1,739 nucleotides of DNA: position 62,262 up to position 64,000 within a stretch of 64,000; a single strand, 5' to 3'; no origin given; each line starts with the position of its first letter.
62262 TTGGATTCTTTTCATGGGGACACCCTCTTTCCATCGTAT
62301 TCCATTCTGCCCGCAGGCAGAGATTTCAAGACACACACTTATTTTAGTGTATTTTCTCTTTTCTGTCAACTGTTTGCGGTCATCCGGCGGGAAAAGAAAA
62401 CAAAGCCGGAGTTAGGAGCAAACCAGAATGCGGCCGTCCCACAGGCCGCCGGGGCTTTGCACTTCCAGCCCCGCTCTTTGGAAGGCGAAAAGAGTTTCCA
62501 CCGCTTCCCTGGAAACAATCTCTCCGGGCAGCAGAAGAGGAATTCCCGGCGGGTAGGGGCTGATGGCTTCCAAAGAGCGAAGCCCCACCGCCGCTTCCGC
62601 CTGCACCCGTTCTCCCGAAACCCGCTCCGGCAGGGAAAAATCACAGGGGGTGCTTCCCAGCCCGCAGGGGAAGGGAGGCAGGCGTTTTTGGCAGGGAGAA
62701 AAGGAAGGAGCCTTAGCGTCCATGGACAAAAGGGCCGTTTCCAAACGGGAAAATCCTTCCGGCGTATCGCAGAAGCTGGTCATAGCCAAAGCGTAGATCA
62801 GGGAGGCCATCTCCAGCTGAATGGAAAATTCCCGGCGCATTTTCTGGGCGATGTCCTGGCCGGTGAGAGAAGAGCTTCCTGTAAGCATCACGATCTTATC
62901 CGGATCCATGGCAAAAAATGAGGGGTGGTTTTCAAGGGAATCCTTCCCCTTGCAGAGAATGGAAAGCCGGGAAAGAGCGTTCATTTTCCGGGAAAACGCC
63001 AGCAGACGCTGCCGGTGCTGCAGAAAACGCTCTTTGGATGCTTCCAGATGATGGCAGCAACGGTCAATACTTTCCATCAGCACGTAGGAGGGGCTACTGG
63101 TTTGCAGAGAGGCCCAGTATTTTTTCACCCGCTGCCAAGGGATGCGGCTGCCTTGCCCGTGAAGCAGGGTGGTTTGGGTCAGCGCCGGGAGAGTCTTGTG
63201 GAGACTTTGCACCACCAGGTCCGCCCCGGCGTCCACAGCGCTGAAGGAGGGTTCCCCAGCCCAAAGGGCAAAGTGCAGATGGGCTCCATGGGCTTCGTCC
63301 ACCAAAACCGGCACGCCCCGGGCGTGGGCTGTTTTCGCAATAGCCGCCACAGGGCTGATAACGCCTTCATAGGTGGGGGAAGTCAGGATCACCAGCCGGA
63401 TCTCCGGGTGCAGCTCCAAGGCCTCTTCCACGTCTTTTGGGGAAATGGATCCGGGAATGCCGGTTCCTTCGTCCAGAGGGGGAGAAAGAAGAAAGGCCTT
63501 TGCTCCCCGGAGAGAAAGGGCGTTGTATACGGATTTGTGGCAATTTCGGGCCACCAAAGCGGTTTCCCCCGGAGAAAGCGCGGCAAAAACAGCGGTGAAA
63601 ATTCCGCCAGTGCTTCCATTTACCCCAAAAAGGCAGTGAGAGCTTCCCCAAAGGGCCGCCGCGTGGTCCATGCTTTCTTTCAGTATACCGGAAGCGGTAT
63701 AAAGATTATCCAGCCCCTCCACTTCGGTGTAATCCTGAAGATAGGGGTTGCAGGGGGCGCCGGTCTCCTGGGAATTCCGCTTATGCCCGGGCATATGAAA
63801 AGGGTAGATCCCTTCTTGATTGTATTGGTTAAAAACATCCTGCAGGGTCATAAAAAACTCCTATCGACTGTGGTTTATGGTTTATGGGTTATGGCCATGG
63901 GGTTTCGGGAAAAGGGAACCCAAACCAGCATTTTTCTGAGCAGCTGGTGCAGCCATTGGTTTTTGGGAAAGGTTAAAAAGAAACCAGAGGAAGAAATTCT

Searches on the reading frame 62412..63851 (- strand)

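Call 10: search_protein_families(library=pfam, proteins=[window:62412-63851:-], max_evalue=0.001)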
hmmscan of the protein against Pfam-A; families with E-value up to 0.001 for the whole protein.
window:62412-63851:- (479 aa): 5 families
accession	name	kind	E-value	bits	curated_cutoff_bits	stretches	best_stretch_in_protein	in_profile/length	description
PF01276.26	OKR_DC_1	-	1.6e-49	169.2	27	1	6-317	6-341/417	Orn/Lys/Arg decarboxylase, major domain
PF00155.27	Aminotran_1_2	-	4.2e-07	29.9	19.7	1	49-221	36-221/361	Aminotransferase class I and II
PF01212.27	Beta_elim_lyase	-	6.8e-06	26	27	1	49-221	26-201/288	Beta-eliminating lyase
PF03711.20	OKR_DC_1_C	-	1.2e-05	26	24.2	1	413-455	63-108/132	Orn/Lys/Arg decarboxylase, C-terminal domain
PF00266.25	Aminotran_5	-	0.00019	21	21.5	1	78-220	68-202/371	Aminotransferase class-V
